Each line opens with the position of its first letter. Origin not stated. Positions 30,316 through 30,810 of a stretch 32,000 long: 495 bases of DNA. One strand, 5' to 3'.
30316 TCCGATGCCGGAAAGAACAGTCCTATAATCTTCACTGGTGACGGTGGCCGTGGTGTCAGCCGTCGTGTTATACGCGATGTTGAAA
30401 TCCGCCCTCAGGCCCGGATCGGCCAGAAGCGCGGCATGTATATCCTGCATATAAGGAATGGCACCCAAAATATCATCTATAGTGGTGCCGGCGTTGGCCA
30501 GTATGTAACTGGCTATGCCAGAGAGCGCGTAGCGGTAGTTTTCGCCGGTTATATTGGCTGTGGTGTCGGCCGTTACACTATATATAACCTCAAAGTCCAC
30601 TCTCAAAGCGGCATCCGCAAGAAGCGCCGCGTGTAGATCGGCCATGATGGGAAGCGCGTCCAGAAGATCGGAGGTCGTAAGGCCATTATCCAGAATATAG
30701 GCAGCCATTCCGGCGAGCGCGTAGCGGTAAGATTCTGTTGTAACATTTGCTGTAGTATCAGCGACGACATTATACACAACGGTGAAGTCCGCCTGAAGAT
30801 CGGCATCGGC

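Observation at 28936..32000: Class A: a ~65-aa tandem repeat with two sub-types and a decay gradient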

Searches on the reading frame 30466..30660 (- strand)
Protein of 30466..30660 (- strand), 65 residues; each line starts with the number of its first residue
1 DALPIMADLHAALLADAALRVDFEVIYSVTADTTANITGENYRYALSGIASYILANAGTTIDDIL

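Call 16: search_protein_families(library=pfam, alignment_id=A1, max_evalue=10)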
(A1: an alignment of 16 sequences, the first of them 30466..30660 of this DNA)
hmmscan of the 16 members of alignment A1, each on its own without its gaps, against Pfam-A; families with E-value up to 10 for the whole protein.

A. member 1, window:30466-30660:- (65 aa): 1 family
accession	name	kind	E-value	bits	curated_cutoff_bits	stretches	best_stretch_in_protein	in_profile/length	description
PF20347.3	DUF6642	-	0.014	15.4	27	1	7-52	48-93/182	Family of unknown function (DUF6642)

B. families by the number of members that match (of 16 scanned): 4 families
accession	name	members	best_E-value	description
PF20347.3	DUF6642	2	0.014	Family of unknown function (DUF6642)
PF08890.17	Phage_TAC_5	2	0.038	Phage XkdN-like tail assembly chaperone protein, TAC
PF19804.4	DUF6287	1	0.12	Domain of unknown function (DUF6287)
PF05508.16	Ran-binding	1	0.14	RanGTP-binding protein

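Call 24: search_protein_representatives(alignment_id=A1)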
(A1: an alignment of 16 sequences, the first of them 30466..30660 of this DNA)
Query: 16 sequences, 65 profile positions. Proteins with E-value up to 0.001 (for the whole library): 45; up to 1e-10: 29; up to 1e-30: 18. The best 45 are listed.
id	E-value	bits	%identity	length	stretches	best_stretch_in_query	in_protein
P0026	0.0e+00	1748.0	-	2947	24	1-65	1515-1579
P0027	6.3e-237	781.9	-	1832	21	2-64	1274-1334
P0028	3.1e-108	369.7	-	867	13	2-65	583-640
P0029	2.4e-107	366.9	-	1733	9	2-62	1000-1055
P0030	5.1e-101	346.6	-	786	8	2-65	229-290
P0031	7.3e-97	333.3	-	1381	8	2-64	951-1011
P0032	3.6e-83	289.4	-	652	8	2-64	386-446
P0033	7.0e-72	253.2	-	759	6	1-60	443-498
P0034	1.3e-68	242.8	-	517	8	2-65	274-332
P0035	2.6e-60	216.2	-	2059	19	2-60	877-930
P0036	2.8e-55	200.1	-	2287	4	2-65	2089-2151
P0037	2.2e-54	197.2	-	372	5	2-64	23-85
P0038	9.4e-46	169.5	-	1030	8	2-65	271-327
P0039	5.1e-41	154.4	-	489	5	2-65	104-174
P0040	2.0e-37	142.9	-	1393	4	2-64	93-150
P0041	1.6e-36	140.0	-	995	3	6-60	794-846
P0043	1.3e-31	124.3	-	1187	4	1-65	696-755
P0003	1.4e-14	69.7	-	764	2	7-64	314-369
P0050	4.9e-12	61.5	-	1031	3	6-65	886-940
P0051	5.5e-12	61.4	-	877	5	4-65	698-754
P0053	5.9e-11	58.1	-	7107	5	3-49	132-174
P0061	8.5e-06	41.6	-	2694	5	13-41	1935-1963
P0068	2.5e-04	36.8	-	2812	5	3-65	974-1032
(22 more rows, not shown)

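Call 28: search_protein_families(library=pfam, proteins=[P0026, P0027, P0029], max_evalue=0.01)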
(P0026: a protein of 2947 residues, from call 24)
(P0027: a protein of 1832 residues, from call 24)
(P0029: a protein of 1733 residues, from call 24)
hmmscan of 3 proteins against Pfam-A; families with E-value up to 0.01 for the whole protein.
P0026 (2947 aa): 3 families
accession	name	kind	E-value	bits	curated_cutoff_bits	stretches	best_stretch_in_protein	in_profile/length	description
PF11329.14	DUF3131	-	5.9e-08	32.5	20.3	1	429-551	2-123/367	Protein of unknown function (DUF3131)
PF20347.3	DUF6642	-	6e-06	26.5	27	0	1778-1823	47-92/182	Family of unknown function (DUF6642)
PF08890.17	Phage_TAC_5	-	0.0079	16.6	27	0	2092-2142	68-118/135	Phage XkdN-like tail assembly chaperone protein, TAC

P0027 (1832 aa): 1 family
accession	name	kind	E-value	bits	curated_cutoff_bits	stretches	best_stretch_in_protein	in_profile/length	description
PF12244.13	DUF3606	-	0.0072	16.6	24.3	0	455-474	13-32/54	Protein of unknown function (DUF3606)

P0029 (1733 aa): 2 families
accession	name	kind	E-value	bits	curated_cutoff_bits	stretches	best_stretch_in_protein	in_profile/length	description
PF10091.15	Glycoamylase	-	7.4e-19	68.6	27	1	277-395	105-219/221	Putative glucoamylase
PF11329.14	DUF3131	-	1.7e-09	37.6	20.3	1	439-559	3-124/367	Protein of unknown function (DUF3131)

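Call 34: find_homologous_proteins(query=A2, max_evalue=0.001)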
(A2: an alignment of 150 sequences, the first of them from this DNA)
Query A2 (150 sequences): 819 candidates shared short words with the query, none scored E <= 0.001.

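Call 41: find_encoding_contigs(protein=P0026, flank=10000, max_places=3)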
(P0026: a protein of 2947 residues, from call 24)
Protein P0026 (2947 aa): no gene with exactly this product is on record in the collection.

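Call 42: find_encoding_contigs(protein=P0029, flank=10000, max_places=3)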
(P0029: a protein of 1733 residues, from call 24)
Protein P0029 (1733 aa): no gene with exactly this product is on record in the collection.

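Call 43: find_encoding_contigs(protein=P0027, flank=10000, max_places=3)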
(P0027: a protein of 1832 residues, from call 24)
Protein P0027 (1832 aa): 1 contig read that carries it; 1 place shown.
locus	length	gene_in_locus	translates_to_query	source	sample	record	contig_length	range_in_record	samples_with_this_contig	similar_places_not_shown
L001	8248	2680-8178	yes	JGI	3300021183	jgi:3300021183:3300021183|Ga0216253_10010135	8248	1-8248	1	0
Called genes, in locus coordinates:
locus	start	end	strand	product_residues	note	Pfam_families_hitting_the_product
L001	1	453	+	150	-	?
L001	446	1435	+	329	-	PF00108:Thiolase_N, PF08545:ACP_syn_III, PF08541:ACP_syn_III_C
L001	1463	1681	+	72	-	-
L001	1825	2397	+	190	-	PF00698:Acyl_transf_1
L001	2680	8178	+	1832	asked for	-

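Call 49: search_solved_structures(query=A2, max_evalue=10)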
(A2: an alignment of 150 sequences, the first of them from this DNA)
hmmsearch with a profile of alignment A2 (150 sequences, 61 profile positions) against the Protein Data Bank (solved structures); distinct sequences matched with E-value up to 10: 1.
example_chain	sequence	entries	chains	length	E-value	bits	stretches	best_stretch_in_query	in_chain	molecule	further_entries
3f8k_A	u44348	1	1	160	0.74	12.8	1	5-47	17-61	Protein acetyltransferase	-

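Call 60: find_encoding_contigs(protein=P0031, flank=10000, max_places=2)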
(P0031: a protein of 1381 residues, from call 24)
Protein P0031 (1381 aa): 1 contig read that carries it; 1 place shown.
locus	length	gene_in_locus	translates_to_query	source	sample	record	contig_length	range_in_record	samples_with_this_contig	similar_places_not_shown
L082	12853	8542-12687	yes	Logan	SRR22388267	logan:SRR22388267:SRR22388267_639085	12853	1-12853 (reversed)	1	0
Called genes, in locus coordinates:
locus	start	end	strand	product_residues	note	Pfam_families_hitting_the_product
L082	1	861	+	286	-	?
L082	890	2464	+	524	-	PF02142:MGS, PF01808:AICARFT_IMPCHas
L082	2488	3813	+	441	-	PF08245:Mur_ligase_M, PF02875:Mur_ligase_C, PF27239:FOL3_C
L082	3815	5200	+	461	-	PF10396:TrmE_N, PF12631:MnmE_helical, PF00350:Dynamin_N (faint), PF01926:MMR_HSR1, PF02421:FeoB_N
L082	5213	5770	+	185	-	PF01227:GTP_cyclohydroI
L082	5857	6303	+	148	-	PF02681:DUF212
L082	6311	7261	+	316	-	PF13174:TPR_6 (weak), PF01476:LysM, PF03734:YkuD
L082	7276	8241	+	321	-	PF03255:ACCA, PF01039:Carboxyl_trans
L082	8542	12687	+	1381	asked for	PF10091:Glycoamylase, PF11329:DUF3131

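Call 61: find_encoding_contigs(protein=P0035, flank=10000, max_places=2)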
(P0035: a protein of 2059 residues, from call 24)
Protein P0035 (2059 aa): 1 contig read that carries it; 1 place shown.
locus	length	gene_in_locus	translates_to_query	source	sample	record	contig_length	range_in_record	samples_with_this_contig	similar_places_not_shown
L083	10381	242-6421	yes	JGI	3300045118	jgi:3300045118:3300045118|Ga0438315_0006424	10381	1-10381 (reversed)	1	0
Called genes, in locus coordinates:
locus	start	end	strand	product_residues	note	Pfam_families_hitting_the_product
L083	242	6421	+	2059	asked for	PF13517:FG-GAP_3 (faint), PF14783:BBS2_Mid (faint)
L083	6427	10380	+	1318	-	?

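Call 62: find_encoding_contigs(protein=P0041, flank=10000, max_places=2)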
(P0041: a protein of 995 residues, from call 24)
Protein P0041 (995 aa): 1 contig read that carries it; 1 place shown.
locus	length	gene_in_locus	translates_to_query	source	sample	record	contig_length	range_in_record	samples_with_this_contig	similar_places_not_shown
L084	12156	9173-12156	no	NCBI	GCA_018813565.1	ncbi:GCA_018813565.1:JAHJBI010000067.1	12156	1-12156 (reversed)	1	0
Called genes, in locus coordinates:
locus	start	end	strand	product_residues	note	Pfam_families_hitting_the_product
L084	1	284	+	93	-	PF01227:GTP_cyclohydroI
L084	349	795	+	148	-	PF02681:DUF212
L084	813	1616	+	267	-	PF23473:LysM3_LYK4_5 (faint), PF01476:LysM, PF03734:YkuD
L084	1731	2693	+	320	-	PF03255:ACCA, PF01039:Carboxyl_trans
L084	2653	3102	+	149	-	PF13581:HATPase_c_2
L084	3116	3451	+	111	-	PF01740:STAS, PF13466:STAS_2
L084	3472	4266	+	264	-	PF02405:MlaE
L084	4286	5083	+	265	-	PF00005:ABC_tran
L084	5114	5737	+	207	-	PF02470:MlaD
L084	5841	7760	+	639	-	PF05226:CHASE2, PF07228:SpoIIE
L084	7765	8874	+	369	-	PF13185:GAF_2, PF01590:GAF, PF13492:GAF_3 (weak), PF13487:HD_5, PF01966:HD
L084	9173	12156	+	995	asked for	PF10091:Glycoamylase, PF11329:DUF3131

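Call 63: list_cluster_members(proteins=[P0026, P0029, P0041, P0050, P0036, P0053, P0028, P0043, P0061, P0068])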
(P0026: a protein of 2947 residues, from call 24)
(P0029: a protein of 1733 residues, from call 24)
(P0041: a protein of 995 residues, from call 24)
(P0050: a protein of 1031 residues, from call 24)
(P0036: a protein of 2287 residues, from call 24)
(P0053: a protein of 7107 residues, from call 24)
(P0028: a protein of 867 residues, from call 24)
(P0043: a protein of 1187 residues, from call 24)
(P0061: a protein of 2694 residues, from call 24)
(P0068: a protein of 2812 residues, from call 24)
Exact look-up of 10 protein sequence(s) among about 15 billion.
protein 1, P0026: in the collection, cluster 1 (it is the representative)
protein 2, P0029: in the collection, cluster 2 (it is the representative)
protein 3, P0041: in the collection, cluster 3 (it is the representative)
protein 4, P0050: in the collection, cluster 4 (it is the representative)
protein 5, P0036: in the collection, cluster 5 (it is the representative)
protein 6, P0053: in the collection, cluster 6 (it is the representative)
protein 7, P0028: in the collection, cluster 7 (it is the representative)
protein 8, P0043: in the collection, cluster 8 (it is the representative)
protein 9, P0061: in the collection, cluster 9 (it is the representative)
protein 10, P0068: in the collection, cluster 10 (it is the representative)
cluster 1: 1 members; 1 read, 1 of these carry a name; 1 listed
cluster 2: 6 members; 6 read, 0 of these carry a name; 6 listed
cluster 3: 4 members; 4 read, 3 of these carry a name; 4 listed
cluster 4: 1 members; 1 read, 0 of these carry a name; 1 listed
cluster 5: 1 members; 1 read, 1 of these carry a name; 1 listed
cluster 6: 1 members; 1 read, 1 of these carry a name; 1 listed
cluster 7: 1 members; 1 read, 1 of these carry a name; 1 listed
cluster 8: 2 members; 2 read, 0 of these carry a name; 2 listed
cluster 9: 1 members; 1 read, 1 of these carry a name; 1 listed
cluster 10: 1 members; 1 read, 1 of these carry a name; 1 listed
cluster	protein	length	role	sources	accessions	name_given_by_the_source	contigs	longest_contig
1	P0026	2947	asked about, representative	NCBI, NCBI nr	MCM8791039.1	MAG: DUF3131 domain-containing protein [Candidatus Omnitrophica bacterium] | DUF3131 domain-containing protein [Candidatus Omnitrophota bacterium]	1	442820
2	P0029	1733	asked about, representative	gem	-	-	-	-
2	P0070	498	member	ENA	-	-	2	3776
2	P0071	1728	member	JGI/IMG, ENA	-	-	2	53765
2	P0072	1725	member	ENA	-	-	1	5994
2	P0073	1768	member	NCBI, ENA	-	-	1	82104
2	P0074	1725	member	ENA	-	-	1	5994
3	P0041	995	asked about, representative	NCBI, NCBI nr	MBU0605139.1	MAG: DUF3131 domain-containing protein, partial [Candidatus Omnitrophica bacterium] | DUF3131 domain-containing protein [Candidatus Omnitrophota bacterium]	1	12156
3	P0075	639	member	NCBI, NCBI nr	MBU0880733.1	MAG: DUF3131 domain-containing protein, partial [Candidatus Omnitrophica bacterium] | DUF3131 domain-containing protein [Candidatus Omnitrophota bacterium]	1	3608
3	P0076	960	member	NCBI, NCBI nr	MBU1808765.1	MAG: DUF3131 domain-containing protein, partial [Candidatus Omnitrophica bacterium] | DUF3131 domain-containing protein [Candidatus Omnitrophota bacterium]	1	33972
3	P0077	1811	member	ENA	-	-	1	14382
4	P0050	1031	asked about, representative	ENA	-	-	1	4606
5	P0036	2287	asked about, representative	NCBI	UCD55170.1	MAG: HEAT repeat domain-containing protein, partial [Candidatus Omnitrophota bacterium]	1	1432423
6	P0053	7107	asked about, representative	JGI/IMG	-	hypothetical protein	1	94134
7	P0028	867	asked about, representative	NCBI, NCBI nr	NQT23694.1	MAG: hypothetical protein HQ579_09710, partial [Candidatus Omnitrophica bacterium] | hypothetical protein [Candidatus Omnitrophota bacterium]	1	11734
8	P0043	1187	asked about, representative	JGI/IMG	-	-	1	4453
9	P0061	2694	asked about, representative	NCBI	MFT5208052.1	MAG: hypothetical protein ACI9CF_001816, partial [Candidatus Omnitrophota bacterium]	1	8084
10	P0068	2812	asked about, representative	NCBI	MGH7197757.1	MAG: hypothetical protein ACREH5_03350, partial [Candidatus Omnitrophota bacterium]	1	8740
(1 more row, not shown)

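Call 64: find_encoding_contigs(protein=P0073, flank=10000, max_places=2)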
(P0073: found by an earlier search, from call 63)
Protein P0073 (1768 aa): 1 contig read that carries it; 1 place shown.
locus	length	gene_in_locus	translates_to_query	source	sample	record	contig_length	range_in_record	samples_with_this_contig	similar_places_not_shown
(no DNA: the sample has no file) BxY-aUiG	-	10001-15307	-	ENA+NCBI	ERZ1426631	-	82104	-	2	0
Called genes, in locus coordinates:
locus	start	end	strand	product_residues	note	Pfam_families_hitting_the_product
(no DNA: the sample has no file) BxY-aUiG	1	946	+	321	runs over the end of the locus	PF03255:ACCA, PF01039:Carboxyl_trans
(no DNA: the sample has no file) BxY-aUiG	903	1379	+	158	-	PF13581:HATPase_c_2, PF02518:HATPase_c (weak)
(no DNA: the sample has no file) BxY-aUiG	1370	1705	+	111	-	PF01740:STAS, PF13466:STAS_2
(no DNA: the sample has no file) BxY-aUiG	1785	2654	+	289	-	PF02405:MlaE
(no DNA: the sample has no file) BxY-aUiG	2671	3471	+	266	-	PF00005:ABC_tran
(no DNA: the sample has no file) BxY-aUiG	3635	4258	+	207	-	PF02470:MlaD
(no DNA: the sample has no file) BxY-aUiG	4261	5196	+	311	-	PF04773:FecR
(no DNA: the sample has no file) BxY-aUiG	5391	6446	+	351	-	-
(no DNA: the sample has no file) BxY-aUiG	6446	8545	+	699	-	PF05226:CHASE2, PF07228:SpoIIE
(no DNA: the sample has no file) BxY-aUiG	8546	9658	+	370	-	PF13185:GAF_2, PF01590:GAF, PF13492:GAF_3 (weak), PF13487:HD_5, PF01966:HD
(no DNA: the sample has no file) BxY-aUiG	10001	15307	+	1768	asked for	PF10091:Glycoamylase, PF11329:DUF3131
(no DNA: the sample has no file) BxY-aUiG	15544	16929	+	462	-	?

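Call 65: find_encoding_contigs(protein=P0071, flank=10000, max_places=2)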
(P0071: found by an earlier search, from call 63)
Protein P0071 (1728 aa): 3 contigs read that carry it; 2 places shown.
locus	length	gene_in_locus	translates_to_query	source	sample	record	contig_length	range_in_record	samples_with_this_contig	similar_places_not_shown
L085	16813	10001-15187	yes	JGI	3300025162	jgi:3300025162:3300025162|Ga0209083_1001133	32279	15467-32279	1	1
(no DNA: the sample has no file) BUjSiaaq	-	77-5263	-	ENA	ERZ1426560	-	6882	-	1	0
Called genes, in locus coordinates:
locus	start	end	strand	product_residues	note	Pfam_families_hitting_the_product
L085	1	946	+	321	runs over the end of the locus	PF03255:ACCA, PF01039:Carboxyl_trans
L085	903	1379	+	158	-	PF13581:HATPase_c_2, PF02518:HATPase_c (weak)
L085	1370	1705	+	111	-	PF01740:STAS, PF13466:STAS_2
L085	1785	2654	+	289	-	PF02405:MlaE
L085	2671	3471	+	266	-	PF00005:ABC_tran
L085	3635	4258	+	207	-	PF02470:MlaD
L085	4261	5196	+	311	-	PF04773:FecR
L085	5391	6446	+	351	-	-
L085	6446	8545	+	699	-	PF05226:CHASE2, PF07228:SpoIIE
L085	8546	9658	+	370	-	PF13185:GAF_2, PF01590:GAF, PF13492:GAF_3 (weak), PF13487:HD_5, PF01966:HD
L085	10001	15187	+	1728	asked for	PF10091:Glycoamylase, PF11329:DUF3131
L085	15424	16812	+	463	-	?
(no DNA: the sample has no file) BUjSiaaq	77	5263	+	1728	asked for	PF10091:Glycoamylase, PF11329:DUF3131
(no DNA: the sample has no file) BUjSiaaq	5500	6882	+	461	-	?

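Call 83: list_cluster_members(proteins=[P0027, P0030, P0031, P0032, P0033, P0034, P0035, P0038, P0040, P0051])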
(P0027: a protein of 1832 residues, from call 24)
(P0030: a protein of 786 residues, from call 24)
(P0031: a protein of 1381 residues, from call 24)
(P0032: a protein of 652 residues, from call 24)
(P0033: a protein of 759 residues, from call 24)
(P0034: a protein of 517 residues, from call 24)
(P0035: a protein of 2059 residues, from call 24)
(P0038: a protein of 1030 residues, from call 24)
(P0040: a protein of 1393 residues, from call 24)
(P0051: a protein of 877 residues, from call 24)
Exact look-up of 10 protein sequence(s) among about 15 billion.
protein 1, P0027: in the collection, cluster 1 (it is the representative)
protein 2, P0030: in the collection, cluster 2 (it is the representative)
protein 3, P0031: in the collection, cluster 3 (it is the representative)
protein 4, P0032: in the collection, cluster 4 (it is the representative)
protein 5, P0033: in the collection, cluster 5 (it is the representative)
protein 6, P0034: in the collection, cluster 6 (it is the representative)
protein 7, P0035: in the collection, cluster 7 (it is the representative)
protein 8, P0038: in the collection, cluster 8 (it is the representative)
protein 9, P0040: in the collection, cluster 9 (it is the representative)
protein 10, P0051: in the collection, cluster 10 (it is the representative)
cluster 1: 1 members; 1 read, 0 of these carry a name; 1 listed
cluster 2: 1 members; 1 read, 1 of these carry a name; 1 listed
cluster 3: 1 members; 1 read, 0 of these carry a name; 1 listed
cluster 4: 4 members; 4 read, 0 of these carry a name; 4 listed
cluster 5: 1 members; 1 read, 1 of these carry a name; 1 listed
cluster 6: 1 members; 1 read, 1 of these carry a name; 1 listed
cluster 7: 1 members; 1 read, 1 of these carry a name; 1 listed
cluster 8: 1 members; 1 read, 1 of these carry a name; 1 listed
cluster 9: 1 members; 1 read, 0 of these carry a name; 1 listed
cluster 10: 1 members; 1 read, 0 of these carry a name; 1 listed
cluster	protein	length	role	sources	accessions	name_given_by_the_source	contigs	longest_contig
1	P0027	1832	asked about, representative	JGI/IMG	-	-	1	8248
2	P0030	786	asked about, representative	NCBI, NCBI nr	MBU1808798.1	MAG: hypothetical protein KJ661_04485, partial [Candidatus Omnitrophica bacterium] | hypothetical protein [Candidatus Omnitrophota bacterium]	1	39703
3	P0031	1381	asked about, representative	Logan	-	-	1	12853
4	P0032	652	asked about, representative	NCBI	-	-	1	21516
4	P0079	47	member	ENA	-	-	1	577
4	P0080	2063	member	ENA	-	-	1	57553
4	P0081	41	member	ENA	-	-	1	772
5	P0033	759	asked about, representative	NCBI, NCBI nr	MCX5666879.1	MAG: transposase [Candidatus Omnitrophica bacterium] | transposase [Candidatus Omnitrophota bacterium]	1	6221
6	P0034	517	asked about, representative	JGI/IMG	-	hypothetical protein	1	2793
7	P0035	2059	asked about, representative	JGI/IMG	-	uncharacterized protein YdeI (YjbR/CyaY-like superfamily)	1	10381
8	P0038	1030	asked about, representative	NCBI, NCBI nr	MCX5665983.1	MAG: hypothetical protein NT036_02900, partial [Candidatus Omnitrophica bacterium] | hypothetical protein [Candidatus Omnitrophota bacterium]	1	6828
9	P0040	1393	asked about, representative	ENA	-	-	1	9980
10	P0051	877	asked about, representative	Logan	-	-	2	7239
